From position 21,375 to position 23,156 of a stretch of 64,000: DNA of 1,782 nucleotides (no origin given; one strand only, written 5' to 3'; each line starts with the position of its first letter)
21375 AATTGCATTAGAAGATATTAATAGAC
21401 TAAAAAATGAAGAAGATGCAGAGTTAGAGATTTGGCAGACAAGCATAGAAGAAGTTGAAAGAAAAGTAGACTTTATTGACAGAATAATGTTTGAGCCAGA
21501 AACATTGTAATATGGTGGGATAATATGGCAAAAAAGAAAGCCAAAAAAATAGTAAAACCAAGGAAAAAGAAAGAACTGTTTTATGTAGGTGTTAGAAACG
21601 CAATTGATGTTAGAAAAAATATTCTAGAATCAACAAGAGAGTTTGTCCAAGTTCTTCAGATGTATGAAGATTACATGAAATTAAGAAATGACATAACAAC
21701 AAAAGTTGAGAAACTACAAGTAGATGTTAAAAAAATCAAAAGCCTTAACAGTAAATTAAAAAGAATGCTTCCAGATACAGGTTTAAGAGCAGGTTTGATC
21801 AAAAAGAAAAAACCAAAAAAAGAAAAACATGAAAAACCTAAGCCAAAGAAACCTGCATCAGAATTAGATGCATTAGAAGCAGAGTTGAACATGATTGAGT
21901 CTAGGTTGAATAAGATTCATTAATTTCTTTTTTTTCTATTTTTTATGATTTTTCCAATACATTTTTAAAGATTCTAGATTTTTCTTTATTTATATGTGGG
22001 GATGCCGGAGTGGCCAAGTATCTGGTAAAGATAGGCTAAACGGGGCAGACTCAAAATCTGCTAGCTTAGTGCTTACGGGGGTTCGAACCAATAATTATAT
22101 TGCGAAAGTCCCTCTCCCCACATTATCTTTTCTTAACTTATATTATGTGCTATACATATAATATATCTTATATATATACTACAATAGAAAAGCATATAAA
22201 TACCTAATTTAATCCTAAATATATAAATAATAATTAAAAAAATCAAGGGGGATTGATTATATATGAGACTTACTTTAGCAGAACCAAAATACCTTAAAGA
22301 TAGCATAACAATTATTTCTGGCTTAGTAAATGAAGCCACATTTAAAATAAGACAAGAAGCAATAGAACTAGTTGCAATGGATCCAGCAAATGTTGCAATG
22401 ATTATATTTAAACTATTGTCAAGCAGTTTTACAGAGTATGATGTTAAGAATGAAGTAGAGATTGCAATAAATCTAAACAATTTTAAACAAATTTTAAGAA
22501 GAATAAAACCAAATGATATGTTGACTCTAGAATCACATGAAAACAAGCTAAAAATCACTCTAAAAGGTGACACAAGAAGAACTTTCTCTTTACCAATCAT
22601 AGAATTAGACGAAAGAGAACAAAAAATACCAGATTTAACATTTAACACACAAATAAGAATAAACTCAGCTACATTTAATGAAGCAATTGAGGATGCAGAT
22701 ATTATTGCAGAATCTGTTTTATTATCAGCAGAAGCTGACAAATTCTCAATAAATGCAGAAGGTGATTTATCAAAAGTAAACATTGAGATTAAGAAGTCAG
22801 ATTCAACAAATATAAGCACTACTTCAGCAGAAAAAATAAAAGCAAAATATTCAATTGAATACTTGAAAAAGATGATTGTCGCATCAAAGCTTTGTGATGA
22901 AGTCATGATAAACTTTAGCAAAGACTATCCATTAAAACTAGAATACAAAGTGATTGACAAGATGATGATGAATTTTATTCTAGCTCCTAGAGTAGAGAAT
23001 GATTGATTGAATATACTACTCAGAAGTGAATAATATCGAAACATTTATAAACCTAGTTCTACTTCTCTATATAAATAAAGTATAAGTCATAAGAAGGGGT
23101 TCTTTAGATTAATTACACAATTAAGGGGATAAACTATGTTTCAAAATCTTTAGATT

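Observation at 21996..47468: Every tRNA gene is intron-split: 12 introns in 6 tRNAs, 9 non-canonical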

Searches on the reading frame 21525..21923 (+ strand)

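Call 24: search_protein_families(library=pfam, proteins=[window:21525-21923:+], max_evalue=0.01)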
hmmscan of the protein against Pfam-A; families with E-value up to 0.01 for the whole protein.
window:21525-21923:+ (132 aa): 1 family
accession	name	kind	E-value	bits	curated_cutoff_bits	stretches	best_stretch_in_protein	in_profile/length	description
PF11418.13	Scaffolding_pro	-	0.0014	19.6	25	1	31-100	19-85/100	Phi29 scaffolding protein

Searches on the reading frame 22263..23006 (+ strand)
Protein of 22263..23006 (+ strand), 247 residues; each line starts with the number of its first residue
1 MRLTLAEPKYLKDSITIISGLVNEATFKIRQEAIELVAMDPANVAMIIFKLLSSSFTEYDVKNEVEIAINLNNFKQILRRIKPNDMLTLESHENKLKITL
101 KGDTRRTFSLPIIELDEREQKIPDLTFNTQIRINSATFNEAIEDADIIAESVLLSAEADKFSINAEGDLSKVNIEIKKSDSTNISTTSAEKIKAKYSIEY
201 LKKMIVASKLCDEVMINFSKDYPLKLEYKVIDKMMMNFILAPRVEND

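Call 24: search_protein_families(library=pfam, proteins=[window:22263-23006:+], max_evalue=0.01)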
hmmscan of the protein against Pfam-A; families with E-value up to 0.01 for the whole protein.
window:22263-23006:+ (247 aa): 3 families
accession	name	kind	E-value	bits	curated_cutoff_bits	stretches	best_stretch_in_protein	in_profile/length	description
PF02747.20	PCNA_C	-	1.1e-15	58.3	23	1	121-242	1-127/128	Proliferating cell nuclear antigen, C-terminal domain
PF00705.23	PCNA_N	-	5.5e-14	52.4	20.3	1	6-100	7-101/127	Proliferating cell nuclear antigen, N-terminal domain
PF04139.18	Rad9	-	0.0024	17.8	25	1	14-241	4-251/253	Rad9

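Call 34: find_related_loci(query=window:22263-23006:+, collection=genome_contigs, flank=3000)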
Query window:22263-23006:+ (247 aa) in genome_contigs; peptide patterns used: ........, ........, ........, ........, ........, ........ (x = any residue, [..] = any of these).
475 stretches matched a pattern; 382 encode a relative of the query (tblastn E <= 1e-3); the best 80 are kept; 80 distinct loci.
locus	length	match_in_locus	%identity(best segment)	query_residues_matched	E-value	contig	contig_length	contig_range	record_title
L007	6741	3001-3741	91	1-247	9e-147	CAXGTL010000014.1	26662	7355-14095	MAG TPA_asm: Candidatus Woesearchaeota archaeon isolate ERR594346_binner12_Refined_66 genome assembly, contig: ERZ540258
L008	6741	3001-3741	90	1-247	9e-144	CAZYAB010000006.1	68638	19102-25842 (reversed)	MAG TPA_asm: uncultured Methanosarcinales archaeon isolate SRP077602_co2_46 genome assembly, contig: NODE_574_length_686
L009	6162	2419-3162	73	1-247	2e-114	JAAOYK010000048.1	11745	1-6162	Candidatus Pacearchaeota archaeon isolate DPANNHV_H1.bin.39 k83_2273570, whole genome shotgun sequence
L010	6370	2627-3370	70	1-247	2e-113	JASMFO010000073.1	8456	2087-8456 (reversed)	MAG: Candidatus Woesearchaeota archaeon isolate ETNP7_MAG_25 c_000002202698, whole genome shotgun sequence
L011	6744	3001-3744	72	1-247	4e-112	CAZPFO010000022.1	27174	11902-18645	MAG TPA_asm: uncultured Methanosarcinales archaeon isolate binchicken_co121_309 genome assembly, contig: NODE_898_length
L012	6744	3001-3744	71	1-247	1e-111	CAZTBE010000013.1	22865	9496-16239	MAG TPA_asm: uncultured Methanosarcinales archaeon isolate binchicken_co48_555 genome assembly, contig: NODE_3452_length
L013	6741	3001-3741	69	1-247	8e-111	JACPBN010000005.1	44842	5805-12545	MAG: Candidatus Woesearchaeota archaeon isolate NC_groundwater_258_Ag_S-0.2um_36_8 S5_GD2017_2_S2_scaffold_403, whole ge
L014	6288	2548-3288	69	1-247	2e-110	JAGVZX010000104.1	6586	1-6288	Candidatus Woesearchaeota archaeon isolate RIFCSPHIGHO2_02_FULL_37_9 rifcsphigho2_02_scaffold_28987, whole genome shotgu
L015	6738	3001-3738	71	1-247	2e-110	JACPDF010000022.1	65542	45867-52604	MAG: Candidatus Woesearchaeota archaeon isolate NC_groundwater_302_Ag_B-0.1um_38_13 S7_GD2017_3_B1_scaffold_168, whole g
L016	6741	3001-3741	68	1-247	4e-110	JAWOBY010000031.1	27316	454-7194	MAG: Candidatus Woesearchaeota archaeon isolate BLK3-3.bin.38 k191_920105, whole genome shotgun sequence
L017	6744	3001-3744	69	1-247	2e-110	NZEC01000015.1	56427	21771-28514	MAG: archaeon isolate ARS102 MHASMcontig_597448, whole genome shotgun sequence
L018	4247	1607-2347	69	1-247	7e-111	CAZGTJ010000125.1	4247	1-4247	MAG TPA_asm: uncultured Methanosarcinales archaeon isolate binchicken_co125_225 genome assembly, contig: NODE_41481_leng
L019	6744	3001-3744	69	1-247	7e-110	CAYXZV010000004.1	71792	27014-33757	MAG TPA_asm: uncultured Methanosarcinales archaeon isolate binchicken_co201_418 genome assembly, contig: NODE_219_length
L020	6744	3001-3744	69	1-247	6e-110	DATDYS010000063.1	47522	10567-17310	MAG TPA_asm: Candidatus Nanoarchaeia archaeon isolate SMAG_U8171 k141_523930, whole genome shotgun sequence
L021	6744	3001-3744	69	1-247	7e-110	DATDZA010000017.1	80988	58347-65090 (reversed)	MAG TPA_asm: Candidatus Nanoarchaeia archaeon isolate SMAG_U8179 k141_1801494, whole genome shotgun sequence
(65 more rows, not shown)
